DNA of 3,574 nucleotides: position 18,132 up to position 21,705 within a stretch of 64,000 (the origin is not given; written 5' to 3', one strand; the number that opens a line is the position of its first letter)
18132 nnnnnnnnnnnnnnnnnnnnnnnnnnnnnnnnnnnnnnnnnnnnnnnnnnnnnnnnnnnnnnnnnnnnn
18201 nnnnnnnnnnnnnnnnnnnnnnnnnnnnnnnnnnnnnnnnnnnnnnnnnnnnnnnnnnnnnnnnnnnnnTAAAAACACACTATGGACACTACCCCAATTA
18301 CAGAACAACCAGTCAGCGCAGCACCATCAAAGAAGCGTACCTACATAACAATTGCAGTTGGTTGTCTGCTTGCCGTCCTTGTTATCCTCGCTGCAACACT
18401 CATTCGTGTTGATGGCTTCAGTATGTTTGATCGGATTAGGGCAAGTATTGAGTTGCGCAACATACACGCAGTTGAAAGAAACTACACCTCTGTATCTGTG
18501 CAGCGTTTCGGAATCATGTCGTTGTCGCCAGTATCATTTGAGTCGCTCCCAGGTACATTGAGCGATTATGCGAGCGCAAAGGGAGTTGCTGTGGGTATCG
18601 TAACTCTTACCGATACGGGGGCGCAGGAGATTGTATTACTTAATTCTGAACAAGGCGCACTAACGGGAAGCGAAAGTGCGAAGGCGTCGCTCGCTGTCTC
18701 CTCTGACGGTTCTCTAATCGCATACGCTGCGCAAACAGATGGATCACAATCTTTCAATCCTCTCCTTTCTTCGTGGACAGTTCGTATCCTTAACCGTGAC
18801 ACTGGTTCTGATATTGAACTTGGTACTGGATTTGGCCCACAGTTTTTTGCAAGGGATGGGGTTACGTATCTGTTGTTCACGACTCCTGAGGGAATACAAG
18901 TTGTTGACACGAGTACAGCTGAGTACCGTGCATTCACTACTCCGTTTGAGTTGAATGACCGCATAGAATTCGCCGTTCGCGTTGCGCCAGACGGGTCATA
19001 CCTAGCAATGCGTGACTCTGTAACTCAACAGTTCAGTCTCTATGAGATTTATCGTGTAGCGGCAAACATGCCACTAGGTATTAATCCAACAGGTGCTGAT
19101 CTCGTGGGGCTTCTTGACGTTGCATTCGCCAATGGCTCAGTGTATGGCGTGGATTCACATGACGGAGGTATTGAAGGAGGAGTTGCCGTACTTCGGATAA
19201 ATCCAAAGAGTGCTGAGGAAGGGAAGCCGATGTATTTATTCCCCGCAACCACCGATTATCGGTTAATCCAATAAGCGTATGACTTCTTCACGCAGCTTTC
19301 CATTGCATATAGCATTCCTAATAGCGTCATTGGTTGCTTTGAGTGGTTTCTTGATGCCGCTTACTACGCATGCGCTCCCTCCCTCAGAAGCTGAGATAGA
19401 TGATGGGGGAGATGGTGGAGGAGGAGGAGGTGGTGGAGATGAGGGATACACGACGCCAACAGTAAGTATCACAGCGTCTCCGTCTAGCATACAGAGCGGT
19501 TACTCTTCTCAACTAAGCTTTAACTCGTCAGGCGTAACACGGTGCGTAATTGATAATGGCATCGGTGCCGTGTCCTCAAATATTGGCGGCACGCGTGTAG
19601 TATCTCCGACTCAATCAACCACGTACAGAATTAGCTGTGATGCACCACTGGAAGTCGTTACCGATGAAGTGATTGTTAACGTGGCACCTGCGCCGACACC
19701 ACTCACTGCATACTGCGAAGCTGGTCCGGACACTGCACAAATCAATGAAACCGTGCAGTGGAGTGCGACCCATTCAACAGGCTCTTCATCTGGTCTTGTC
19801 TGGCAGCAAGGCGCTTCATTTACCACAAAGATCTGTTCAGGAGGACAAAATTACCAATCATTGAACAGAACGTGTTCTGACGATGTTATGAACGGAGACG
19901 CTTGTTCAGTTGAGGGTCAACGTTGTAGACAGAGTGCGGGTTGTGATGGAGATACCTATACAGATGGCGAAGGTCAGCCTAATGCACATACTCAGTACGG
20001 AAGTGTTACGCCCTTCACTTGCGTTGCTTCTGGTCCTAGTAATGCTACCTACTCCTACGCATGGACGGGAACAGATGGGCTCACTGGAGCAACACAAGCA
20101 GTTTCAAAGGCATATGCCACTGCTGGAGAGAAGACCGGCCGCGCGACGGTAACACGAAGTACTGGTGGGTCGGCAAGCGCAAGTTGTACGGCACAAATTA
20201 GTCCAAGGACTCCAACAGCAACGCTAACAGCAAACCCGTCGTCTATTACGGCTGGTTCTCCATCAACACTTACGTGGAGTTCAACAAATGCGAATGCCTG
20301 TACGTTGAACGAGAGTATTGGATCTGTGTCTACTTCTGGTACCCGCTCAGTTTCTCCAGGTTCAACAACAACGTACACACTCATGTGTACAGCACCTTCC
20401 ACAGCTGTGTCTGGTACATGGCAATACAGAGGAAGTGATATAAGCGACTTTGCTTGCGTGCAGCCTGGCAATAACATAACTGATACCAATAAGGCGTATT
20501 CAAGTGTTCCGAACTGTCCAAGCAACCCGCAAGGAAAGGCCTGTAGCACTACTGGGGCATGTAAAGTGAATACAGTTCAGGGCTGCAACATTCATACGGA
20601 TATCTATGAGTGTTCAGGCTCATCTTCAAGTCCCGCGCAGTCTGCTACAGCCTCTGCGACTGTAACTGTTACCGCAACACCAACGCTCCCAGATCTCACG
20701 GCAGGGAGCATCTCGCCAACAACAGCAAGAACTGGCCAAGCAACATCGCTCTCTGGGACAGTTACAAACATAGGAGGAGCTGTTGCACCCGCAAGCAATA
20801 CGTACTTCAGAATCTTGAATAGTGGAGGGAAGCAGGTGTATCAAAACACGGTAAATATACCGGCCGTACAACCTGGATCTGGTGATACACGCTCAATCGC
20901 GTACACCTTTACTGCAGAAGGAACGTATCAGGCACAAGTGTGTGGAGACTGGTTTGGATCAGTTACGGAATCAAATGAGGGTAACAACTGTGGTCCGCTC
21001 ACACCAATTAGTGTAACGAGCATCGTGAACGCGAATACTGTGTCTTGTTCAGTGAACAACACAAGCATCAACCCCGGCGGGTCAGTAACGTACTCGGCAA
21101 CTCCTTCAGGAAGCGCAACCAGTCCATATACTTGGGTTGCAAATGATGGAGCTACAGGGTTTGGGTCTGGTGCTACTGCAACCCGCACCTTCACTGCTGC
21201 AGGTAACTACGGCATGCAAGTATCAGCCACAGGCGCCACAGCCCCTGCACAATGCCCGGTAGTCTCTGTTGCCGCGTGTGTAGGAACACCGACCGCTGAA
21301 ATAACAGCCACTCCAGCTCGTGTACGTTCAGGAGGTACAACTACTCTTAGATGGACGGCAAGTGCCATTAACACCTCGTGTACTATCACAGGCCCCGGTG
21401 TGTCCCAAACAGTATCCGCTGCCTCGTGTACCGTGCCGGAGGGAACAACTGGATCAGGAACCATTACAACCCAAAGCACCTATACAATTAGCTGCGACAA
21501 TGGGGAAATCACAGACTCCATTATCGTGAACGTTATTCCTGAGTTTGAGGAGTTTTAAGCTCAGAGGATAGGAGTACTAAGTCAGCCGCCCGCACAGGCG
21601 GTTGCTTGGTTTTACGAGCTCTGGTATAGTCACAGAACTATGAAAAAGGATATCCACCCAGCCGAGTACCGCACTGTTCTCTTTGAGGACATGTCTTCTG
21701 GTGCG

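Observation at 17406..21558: An ~870-bp segmental duplication gives two surface proteins the same C-terminal CARDB+Ig module, both ending in the acidic tail ..............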

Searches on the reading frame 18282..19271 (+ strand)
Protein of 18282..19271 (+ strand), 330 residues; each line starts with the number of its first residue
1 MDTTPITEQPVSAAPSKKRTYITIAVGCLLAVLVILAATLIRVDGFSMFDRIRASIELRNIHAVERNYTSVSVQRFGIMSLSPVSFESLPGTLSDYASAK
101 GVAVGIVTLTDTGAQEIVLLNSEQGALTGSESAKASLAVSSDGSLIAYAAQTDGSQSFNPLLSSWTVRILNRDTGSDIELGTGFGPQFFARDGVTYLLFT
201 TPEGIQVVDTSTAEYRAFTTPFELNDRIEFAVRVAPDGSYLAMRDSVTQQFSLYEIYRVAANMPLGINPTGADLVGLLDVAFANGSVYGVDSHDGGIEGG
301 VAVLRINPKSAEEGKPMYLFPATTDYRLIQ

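Call 7: search_protein_families(library=pfam, proteins=[window:18282-19271:+], max_evalue=0.1)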
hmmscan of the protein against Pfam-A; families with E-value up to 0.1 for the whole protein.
window:18282-19271:+ (330 aa): 2 families
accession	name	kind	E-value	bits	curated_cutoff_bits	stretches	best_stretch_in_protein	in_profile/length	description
PF07676.18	PD40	-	0.0075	16.6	20.9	0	227-243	9-25/38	WD40-like Beta Propeller Repeat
PF02897.21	Peptidase_S9_N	-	0.065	12.4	24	1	110-156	102-148/414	Prolyl oligopeptidase, N-terminal beta-propeller domain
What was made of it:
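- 18282..19274 (+): Gene M: N-terminal membrane helix plus a beta-rich, beta-propeller-like ectodomain; the upstream partner gene of B-type proteins. Weak PD40 hit (16.6 bits, below cut-off) (call 7).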

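Call 13: search_protein_families(library=ncbifam, proteins=[window:18282-19271:+], max_evalue=1)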
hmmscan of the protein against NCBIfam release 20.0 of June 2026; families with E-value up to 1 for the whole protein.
window:18282-19271:+ (330 aa): 0 families

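Call 51: find_homologous_proteins(query=window:18282-19271:+, max_evalue=0.00001)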
Query window:18282-19271:+ (330 aa): 14 proteins with E <= 0.00001 among 8000 candidates.
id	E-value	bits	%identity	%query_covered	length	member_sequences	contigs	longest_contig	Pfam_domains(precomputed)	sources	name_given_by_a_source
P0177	3.3e-209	711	100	100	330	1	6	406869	-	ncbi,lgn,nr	ncbi:hypothetical protein KJ819_00370 [Patescibacteria group bacterium]|nr:hypothetical protein [Pat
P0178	1.7e-152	525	75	95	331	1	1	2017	-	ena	-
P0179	2.9e-151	521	73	98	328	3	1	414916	-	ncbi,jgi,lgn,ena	-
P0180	3.4e-150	517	72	98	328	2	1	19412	-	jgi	-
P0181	1.6e-149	515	74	98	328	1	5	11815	-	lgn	-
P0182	3.1e-148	511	73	98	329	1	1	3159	-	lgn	-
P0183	8.1e-148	510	71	98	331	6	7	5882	-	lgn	-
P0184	8.2e-147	506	70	98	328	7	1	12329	-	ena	-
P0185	1.7e-146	505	73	98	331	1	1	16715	-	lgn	-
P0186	6.0e-146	503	74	98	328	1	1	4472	-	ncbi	-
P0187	6.2e-145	500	73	98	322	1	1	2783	-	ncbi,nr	ncbi:hypothetical protein KKD95_03860 [Patescibacteria group bacterium]|nr:hypothetical protein [Pat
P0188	9.9e-143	493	70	98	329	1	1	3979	-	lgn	-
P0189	6.2e-125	434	63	98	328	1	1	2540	-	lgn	-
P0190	6.6e-91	323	47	99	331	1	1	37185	-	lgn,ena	-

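Call 53: find_encoding_contigs(protein=P0181, flank=10000, max_places=2)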
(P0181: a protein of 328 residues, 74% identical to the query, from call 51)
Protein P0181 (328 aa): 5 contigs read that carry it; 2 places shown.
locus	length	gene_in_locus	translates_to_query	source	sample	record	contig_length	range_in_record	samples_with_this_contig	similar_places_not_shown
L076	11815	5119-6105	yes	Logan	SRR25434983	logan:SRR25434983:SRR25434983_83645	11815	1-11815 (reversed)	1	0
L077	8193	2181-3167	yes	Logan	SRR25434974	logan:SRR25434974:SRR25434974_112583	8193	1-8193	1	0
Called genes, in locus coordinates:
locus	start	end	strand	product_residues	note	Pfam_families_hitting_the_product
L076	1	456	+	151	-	?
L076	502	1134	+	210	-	PF01386:Ribosomal_L25p, PF14693:Ribosomal_TL5_C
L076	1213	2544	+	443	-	PF13406:SLT_2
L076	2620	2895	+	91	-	-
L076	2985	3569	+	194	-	-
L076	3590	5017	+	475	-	-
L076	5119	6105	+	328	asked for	-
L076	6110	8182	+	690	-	PF18911:PKD_4 (faint), PF07705:CARDB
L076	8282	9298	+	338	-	-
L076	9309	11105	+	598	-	PF07705:CARDB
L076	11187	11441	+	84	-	PF01197:Ribosomal_L31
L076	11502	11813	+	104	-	?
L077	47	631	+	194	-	-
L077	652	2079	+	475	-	-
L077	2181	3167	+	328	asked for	-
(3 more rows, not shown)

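Call 63: predict_structure(alignment_id=A3)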
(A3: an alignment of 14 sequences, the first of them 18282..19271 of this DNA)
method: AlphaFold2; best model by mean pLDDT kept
length: 330 residues; sequences in the alignment: 14
mean_pLDDT: 62.6   pTM: 0.61
mean pLDDT of the five models: 62.6, 47.3, 46.9, 46.0, 43.3
residues with pLDDT >= 90: 7; 70-90: 136; 50-70: 95; < 50: 92
segments of 3 or more residues with pLDDT < 50: 1-16, 42-46, 54-99, 294-300, 313-317, 319-330
pLDDT, mean of each block of 10 residues (from residue 1): 38 49 78 73 49 45 28 22 27 46 68 71 64 81 85 81 88 87 87 84 82 59 62 77 73 73 67 65 67 45 63 48 35
secondary structure, 60 per line:
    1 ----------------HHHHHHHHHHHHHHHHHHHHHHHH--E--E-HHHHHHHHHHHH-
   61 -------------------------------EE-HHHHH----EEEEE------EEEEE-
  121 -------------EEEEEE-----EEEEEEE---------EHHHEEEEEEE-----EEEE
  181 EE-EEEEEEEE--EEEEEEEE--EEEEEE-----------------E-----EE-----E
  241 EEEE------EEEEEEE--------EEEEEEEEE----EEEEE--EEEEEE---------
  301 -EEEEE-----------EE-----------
elements in order: H17-40 H48-59 H95-99 E104-108 E115-119 E134-139 E145-151 E165-171 E177-182 E184-191 E194-201 E204-209 E240-244 E251-257 E266-274 E279-283 E286-291 E302-306
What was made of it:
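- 18282..19274 (+): The AF2 model has mean pLDDT 63, a helix at 17-40 and beta strands at 104-306 (call 63).
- On TolB-like / PD40 beta-propeller (gene M): The AF2 model has mean pLDDT 63 (call 63).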

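Call 65: fold_search(model_id=the predicted structure, library=pdb)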
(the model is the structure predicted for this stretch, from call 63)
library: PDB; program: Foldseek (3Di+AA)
matches with E <= 10: 1359; with E <= 0.001: 159
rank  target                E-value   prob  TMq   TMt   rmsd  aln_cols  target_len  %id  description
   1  4hho                  6.8e-06  1.00  0.37  0.37   7.3       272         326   15  Serum paraoxonase-1 by directed evolution with the H115W mutation (released 2013-03-27)
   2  3sre                  1.3e-05  1.00  0.37  0.37   7.5       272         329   15  Serum paraoxonase-1 by directed evolution at pH 6.5 (released 2012-03-21)
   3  1v04                  1.4e-05  1.00  0.38  0.38  11.3       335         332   15  serum paraoxonase by directed evolution (released 2004-04-23)
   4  4q1u                  1.6e-05  1.00  0.37  0.37   7.4       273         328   15  Serum paraoxonase-1 by directed evolution with the K192Q mutation (released 2015-02-18)
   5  2w8b_A                1.9e-05  1.00  0.34  0.28  10.7       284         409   18  Crystal structure of processed TolB in complex with Pal (released 2009-02-17)
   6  6ven_M                2.2e-05  1.00  0.35  0.31   8.1       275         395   12  Yeast COMPASS in complex with a ubiquitinated nucleosome (released 2020-01-15)
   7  1c5k                  2.2e-05  1.00  0.33  0.28  10.8       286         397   16  THE STRUCTURE OF TOLB, AN ESSENTIAL COMPONENT OF THE TOL-DEPENDENT TRANSLOCATION SYSTEM AND ITS INTERACTIONS WITH THE TR (released 2000-12-06)
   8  2w8b_B                2.2e-05  1.00  0.33  0.28  10.6       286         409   18  Crystal structure of processed TolB in complex with Pal (released 2009-02-17)
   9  1crz                  2.3e-05  1.00  0.34  0.29  10.2       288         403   16  CRYSTAL STRUCTURE OF THE E. COLI TOLB PROTEIN (released 2000-08-16)
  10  2hqs_B                2.3e-05  1.00  0.32  0.27  10.9       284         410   16  Crystal structure of TolB/Pal complex (released 2007-04-03)
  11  6h0a                  2.7e-05  1.00  0.36  0.36   7.5       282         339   15  Serum paraoxonase-1 by directed evolution with the L69G/H115W/H134R/F222S/T332S mutations (released 2019-07-17)
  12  3srg                  2.8e-05  1.00  0.35  0.35   8.0       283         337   16  Serum paraoxonase-1 by directed evolution at pH 6.5 in complex with 2-hydroxyquinoline (released 2012-03-21)
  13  4hhq                  3.4e-05  1.00  0.37  0.38   7.1       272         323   15  Serum paraoxonase-1 by directed evolution with the H115Q and H134Q mutations (released 2013-03-27)
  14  6pnv                  3.8e-05  1.00  0.31  0.26  10.3       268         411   14  1.42 Angstrom Resolution Crystal Structure of Translocation Protein TolB from Salmonella enterica (released 2019-07-17)
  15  8pjt_A                4.0e-05  1.00  0.36  0.39   8.1       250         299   14  Crystal structure of the computationally designed SAKe6DEref protein (released 2024-07-10)
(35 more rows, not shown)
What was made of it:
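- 18282..19274 (+): Best fold matches are beta-propellers (paraoxonase, TolB; E about 1e-5, TM about 0.37) (call 65).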

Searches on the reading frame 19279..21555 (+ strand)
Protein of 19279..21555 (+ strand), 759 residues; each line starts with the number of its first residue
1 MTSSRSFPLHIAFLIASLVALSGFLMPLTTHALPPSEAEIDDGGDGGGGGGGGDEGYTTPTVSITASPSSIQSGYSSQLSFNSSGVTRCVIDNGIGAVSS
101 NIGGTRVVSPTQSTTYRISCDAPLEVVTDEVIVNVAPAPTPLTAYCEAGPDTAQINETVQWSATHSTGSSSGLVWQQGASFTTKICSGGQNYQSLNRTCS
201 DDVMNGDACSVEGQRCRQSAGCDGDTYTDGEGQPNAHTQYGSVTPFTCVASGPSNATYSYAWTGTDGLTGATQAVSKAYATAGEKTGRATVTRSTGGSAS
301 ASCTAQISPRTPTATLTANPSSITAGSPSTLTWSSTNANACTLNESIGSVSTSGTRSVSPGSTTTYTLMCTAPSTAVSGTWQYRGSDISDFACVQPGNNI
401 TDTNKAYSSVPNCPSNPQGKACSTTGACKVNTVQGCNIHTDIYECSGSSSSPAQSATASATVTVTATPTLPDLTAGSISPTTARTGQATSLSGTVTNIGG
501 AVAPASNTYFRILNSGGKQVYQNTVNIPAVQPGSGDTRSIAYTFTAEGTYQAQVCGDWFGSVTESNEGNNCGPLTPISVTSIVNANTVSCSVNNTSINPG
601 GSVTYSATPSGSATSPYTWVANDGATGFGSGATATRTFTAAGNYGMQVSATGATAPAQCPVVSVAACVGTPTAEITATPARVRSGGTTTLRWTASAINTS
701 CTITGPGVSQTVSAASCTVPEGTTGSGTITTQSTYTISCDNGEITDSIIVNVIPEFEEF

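Call 7: search_protein_families(library=pfam, proteins=[window:19279-21555:+], max_evalue=0.1)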
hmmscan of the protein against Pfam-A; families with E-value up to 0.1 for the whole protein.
window:19279-21555:+ (759 aa): 3 families
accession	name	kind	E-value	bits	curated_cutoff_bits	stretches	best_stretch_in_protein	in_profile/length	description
PF07705.17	CARDB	-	3.7e-12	46.8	22.7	1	471-571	2-98/101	CARDB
PF18911.6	PKD_4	-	3.6e-10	40.2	27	2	234-303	10-79/85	PKD domain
PF00801.26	PKD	-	0.083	13.3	23.5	1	591-653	5-68/80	PKD domain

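Call 13: search_protein_families(library=ncbifam, proteins=[window:19279-21555:+], max_evalue=1)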
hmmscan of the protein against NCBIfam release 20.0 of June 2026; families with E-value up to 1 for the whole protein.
window:19279-21555:+ (759 aa): 1 family
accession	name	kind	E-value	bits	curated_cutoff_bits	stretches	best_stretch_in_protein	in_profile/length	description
NF038353.1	FxLYD_dom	domain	0.0069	16.3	23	1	489-533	4-48/71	FxLYD domain-containing protein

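Call 50: search_protein_families(library=pfam, alignment_id=A2, max_evalue=0.001)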
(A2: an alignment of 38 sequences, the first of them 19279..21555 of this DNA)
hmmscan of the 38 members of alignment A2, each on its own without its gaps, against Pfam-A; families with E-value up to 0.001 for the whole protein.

A. member 1, window:19279-21555:+ (759 aa): 2 families
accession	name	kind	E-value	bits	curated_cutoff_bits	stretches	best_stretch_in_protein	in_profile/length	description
PF07705.17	CARDB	-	3.7e-12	46.8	22.7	1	471-571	2-98/101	CARDB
PF18911.6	PKD_4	-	3.6e-10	40.2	27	2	234-303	10-79/85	PKD domain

B. families by the number of members that match (of 38 scanned): 4 families
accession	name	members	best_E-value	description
PF07705.17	CARDB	25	6.8e-30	CARDB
PF18911.6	PKD_4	16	3.6e-10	PKD domain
PF00801.26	PKD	10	1.3e-08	PKD domain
PF00041.27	fn3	1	0.00017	Fibronectin type III domain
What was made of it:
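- On PKD domain (PF18911 / PF00801): Sixteen of 38 family members match PKD_4 somewhere (call 50).
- On T9SS C-terminal sorting domain: No Pfam or NCBIfam hit on the last domain (calls 7, 13, 50).
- Pfam and NCBIfam show nothing on the domain (calls 7, 13, 50). They are adhesin-type only: CARDB in 25 of 38 proteins and PKD_4 in 16 of 38 (call 50).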

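Call 72: find_encoding_contigs(protein=window:19279-21555:+, flank=6000, max_places=6)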
Protein window:19279-21555:+ (759 aa): 9 contigs read that carry it; 4 places shown.
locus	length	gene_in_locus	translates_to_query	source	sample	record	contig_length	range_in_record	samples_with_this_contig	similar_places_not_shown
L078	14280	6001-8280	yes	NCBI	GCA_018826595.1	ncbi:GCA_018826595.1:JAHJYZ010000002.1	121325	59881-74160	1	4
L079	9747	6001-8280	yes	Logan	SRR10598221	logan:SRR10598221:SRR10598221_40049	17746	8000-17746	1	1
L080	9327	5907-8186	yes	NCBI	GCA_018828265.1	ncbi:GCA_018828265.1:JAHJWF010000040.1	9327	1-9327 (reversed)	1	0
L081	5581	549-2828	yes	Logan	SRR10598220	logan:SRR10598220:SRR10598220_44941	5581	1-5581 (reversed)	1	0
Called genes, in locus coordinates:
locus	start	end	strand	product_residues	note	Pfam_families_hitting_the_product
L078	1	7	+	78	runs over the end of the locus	-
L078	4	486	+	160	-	PF07963:N_methyl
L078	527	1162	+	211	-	PF01386:Ribosomal_L25p, PF14693:Ribosomal_TL5_C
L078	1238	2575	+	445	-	PF13406:SLT_2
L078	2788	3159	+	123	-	-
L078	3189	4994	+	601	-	-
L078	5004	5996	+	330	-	-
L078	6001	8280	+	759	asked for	PF18911:PKD_4 (weak), PF07705:CARDB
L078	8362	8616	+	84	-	PF01197:Ribosomal_L31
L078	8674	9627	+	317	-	PF03462:PCRF, PF00472:RF-1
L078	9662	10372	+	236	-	PF00318:Ribosomal_S2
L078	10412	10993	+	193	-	PF25025:EF-Ts_N (weak), PF00889:EF_TS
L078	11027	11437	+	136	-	-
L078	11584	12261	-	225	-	-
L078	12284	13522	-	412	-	PF13506:Glyco_transf_21, PF03142:Chitin_synth_2 (faint), PF00535:Glycos_transf_2, PF10111:Glyco_tranf_2_2 (faint), PF13641:Glyco_tranf_2_3, PF13632:Glyco_trans_2_3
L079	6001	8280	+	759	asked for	PF18911:PKD_4 (weak), PF07705:CARDB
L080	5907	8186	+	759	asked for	PF18911:PKD_4 (weak), PF07705:CARDB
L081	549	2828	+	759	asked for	PF18911:PKD_4 (weak), PF07705:CARDB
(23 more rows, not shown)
